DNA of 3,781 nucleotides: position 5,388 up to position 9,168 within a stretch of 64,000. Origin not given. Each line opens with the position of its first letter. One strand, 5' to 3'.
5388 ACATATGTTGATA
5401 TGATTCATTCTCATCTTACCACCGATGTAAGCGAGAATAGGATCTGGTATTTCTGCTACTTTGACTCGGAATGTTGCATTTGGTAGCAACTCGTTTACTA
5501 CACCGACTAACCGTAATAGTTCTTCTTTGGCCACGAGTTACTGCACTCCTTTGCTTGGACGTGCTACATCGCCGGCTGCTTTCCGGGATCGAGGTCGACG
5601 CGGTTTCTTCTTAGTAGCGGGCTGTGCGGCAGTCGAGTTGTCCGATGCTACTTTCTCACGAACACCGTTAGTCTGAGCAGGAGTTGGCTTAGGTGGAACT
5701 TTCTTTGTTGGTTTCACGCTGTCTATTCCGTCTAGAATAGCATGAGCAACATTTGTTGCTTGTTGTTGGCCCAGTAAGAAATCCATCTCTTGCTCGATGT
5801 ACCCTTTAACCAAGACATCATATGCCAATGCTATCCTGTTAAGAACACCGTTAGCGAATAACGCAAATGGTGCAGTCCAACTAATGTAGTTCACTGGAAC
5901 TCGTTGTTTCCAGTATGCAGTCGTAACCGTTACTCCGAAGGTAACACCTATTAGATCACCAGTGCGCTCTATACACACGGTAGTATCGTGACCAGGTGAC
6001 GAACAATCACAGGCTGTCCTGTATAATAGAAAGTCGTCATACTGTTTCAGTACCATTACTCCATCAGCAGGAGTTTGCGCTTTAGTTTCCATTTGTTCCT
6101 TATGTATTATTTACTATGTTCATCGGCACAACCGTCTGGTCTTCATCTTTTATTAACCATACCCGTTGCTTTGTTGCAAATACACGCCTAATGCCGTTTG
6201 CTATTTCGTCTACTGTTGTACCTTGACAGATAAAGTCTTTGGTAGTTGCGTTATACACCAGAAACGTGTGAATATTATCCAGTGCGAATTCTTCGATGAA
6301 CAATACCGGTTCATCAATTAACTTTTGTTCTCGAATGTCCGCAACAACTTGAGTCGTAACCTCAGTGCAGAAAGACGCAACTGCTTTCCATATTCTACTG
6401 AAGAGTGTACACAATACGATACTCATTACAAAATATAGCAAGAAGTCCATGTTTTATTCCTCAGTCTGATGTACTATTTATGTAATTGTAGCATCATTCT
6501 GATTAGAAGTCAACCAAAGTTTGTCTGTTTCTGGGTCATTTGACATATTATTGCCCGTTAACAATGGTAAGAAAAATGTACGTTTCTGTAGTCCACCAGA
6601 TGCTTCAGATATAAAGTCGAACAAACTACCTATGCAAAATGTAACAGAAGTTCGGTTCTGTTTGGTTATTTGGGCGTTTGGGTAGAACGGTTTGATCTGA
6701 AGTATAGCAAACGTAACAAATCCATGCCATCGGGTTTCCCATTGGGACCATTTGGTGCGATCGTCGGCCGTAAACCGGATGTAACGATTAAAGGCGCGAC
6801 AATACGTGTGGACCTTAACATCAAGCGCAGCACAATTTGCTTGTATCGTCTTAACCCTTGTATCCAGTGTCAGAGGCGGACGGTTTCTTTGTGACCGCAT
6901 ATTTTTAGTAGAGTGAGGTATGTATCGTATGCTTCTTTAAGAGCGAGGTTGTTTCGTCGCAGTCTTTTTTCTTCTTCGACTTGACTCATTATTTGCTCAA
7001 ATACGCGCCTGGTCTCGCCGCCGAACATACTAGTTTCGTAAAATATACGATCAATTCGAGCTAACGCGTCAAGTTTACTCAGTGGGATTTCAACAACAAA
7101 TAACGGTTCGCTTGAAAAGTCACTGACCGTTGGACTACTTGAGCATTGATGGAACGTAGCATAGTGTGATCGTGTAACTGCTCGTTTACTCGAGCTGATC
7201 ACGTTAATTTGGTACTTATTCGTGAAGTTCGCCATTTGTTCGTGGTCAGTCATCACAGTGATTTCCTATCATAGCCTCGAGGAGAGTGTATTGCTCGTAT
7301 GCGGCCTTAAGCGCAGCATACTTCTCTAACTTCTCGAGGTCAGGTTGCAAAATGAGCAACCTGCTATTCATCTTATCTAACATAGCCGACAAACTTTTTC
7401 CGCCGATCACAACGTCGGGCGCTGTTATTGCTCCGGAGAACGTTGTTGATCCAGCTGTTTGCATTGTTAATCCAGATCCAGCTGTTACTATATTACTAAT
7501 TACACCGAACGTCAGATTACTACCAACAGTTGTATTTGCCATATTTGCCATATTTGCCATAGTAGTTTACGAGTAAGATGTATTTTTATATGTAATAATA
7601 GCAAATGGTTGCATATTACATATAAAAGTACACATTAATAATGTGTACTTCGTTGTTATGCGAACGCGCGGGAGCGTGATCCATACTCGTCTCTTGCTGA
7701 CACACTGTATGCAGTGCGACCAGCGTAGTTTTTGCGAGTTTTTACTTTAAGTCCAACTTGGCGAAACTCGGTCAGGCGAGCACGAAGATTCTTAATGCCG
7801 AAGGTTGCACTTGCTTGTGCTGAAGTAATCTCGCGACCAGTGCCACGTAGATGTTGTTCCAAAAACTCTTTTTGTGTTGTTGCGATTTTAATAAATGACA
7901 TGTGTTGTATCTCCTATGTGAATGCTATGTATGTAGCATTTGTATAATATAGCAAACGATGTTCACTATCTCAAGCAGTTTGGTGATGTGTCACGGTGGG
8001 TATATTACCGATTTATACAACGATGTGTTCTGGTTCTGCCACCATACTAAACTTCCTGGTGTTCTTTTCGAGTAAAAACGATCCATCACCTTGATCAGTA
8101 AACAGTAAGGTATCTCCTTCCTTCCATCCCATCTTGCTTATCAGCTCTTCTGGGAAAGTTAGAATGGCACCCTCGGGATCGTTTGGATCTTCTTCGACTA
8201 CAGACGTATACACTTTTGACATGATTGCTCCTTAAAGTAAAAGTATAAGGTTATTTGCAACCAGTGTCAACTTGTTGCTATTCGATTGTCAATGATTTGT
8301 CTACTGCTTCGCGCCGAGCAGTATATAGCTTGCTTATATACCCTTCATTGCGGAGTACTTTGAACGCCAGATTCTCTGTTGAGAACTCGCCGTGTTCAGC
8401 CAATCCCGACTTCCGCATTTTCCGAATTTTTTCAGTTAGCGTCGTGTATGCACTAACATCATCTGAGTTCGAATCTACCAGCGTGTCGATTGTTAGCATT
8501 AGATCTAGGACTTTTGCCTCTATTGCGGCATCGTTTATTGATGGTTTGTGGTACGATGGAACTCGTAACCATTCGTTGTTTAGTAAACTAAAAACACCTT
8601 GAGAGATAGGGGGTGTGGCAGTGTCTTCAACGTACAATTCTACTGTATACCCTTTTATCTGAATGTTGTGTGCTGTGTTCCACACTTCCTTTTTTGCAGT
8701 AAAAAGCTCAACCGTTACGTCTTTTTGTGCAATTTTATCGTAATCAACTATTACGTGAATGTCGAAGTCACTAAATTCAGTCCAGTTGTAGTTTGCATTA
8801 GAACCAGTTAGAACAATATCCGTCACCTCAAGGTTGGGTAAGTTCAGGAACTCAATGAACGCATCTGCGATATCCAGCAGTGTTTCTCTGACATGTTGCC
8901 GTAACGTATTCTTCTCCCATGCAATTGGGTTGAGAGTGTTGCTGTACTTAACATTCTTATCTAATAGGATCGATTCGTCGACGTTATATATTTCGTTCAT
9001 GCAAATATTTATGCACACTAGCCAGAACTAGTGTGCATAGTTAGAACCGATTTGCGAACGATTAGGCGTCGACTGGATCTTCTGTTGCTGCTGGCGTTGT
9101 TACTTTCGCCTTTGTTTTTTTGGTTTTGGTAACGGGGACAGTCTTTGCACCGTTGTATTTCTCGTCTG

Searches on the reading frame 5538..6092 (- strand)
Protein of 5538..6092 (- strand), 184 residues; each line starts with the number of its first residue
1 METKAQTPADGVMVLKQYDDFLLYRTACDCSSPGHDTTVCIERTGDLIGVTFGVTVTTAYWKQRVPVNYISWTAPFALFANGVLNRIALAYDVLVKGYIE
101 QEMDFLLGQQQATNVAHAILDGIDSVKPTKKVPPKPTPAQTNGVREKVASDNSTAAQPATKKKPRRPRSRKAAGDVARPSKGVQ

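Call 12: search_protein_families(library=phrogs, proteins=[window:5538-6092:-], max_evalue=0.001)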
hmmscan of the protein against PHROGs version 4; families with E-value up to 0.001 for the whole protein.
window:5538-6092:- (184 aa): 0 families

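Call 13: search_protein_families(library=pfam, proteins=[window:5538-6092:-], max_evalue=0.001)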
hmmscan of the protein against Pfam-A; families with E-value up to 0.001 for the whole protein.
window:5538-6092:- (184 aa): 0 families

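Call 66: search_dna_similar(query=window:5538-6092:-, collection=phages, mode=protein, max_rows=12, max_evalue=0.01)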
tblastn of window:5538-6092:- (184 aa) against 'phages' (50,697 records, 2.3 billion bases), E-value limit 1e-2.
No match.

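Call 76: find_homologous_proteins(query=window:5541-6092:-, max_evalue=0.001)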
Query window:5541-6092:- (184 aa): 1 proteins with E <= 0.001 among 74 candidates.
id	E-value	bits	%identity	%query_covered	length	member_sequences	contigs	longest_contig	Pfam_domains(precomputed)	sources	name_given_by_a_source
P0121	1.1e-118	412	100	100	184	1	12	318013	-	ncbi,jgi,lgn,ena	-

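Call 77: find_encoding_contigs(protein=P0121, flank=2000, max_places=8)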
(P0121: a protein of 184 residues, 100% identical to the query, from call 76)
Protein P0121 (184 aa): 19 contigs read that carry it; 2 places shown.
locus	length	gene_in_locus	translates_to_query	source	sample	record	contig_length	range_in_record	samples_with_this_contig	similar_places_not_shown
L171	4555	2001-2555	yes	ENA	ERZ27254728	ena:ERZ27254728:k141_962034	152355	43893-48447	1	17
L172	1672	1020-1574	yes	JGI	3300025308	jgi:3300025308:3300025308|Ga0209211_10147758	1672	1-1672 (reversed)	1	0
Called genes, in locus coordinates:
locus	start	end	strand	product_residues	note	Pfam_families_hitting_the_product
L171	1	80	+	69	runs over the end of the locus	-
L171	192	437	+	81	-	PF14090:HTH_39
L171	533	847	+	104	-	-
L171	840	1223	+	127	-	-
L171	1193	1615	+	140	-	-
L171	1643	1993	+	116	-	-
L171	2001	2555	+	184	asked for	-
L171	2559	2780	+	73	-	PF01176:eIF-1a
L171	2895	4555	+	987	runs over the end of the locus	-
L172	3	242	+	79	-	?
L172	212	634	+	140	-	-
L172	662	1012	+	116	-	-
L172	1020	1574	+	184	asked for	-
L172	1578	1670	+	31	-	?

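Call 78: list_cluster_members(proteins=[P0121, window:5316-5534:-, P0001])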
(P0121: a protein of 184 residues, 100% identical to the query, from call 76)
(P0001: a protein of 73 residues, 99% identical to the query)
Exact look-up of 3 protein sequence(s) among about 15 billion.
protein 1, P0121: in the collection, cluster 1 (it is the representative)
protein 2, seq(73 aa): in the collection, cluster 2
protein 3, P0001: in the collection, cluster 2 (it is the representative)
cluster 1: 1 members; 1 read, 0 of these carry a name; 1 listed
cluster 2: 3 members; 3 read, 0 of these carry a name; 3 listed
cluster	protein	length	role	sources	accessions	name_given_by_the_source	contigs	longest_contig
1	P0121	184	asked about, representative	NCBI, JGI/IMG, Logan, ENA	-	-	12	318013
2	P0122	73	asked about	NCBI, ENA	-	-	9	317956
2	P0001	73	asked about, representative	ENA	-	-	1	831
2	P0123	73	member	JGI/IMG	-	-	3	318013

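Call 80: find_encoding_contigs(protein=P0123, flank=1000, max_places=6)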
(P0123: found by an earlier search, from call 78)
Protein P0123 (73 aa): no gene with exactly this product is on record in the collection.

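Call 81: find_encoding_contigs(protein=P0122, flank=1500, max_places=10)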
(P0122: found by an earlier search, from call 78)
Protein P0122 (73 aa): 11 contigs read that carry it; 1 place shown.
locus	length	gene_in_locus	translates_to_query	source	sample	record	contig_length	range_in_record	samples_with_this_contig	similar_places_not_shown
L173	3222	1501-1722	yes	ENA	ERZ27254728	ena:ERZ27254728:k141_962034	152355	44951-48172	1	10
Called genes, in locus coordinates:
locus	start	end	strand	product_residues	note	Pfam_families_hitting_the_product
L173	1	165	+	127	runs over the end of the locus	-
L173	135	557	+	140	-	-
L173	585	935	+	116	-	-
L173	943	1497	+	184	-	-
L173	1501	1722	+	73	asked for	PF01176:eIF-1a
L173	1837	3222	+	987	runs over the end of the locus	-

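Call 85: find_related_loci(query=A3, collection=viral_contigs, flank=4000)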
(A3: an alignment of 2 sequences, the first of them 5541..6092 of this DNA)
Query A3 (184 aa) in viral_contigs; peptide patterns used: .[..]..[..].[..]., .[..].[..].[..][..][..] (x = any residue, [..] = any of these).
36 stretches matched a pattern, but none encodes a relative of the query by tblastn (E <= 1e-3).

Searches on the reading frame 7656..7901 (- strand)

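Call 12: search_protein_families(library=phrogs, proteins=[window:7656-7901:-], max_evalue=0.001)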
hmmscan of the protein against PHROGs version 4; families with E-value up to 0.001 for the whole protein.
window:7656-7901:- (81 aa): 1 family
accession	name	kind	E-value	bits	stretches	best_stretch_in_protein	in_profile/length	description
phrog_4973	-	unknown function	1e-05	26.5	1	7-61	66-119/149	-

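Call 13: search_protein_families(library=pfam, proteins=[window:7656-7901:-], max_evalue=0.001)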
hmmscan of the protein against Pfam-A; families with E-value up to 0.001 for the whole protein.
window:7656-7901:- (81 aa): 1 family
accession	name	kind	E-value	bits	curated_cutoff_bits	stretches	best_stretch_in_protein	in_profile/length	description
PF14090.12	HTH_39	-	2.2e-08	34.2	21.3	1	9-63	1-58/70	Winged helix-turn-helix domain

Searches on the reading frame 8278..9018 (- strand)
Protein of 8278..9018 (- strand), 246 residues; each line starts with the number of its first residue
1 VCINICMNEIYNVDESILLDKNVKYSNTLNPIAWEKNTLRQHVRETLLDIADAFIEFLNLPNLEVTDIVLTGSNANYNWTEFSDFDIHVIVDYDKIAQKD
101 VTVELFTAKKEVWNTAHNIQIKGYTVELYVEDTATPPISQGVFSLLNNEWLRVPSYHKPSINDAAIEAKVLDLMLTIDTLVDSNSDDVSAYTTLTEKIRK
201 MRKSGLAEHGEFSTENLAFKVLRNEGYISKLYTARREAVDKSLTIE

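Call 12: search_protein_families(library=phrogs, proteins=[window:8278-9018:-], max_evalue=0.001)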
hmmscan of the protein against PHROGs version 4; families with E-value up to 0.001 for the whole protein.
window:8278-9018:- (246 aa): 1 family
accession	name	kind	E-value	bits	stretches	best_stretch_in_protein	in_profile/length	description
phrog_36119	-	unknown function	8.2e-56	190.1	1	22-244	18-246/247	-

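Call 13: search_protein_families(library=pfam, proteins=[window:8278-9018:-], max_evalue=0.001)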
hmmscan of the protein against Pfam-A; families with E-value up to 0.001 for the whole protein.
window:8278-9018:- (246 aa): 1 family
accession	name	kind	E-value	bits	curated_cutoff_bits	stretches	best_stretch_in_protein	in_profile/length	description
PF01909.29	NTP_transf_2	-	8.4e-05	23.3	21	1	63-95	13-44/93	Nucleotidyltransferase domain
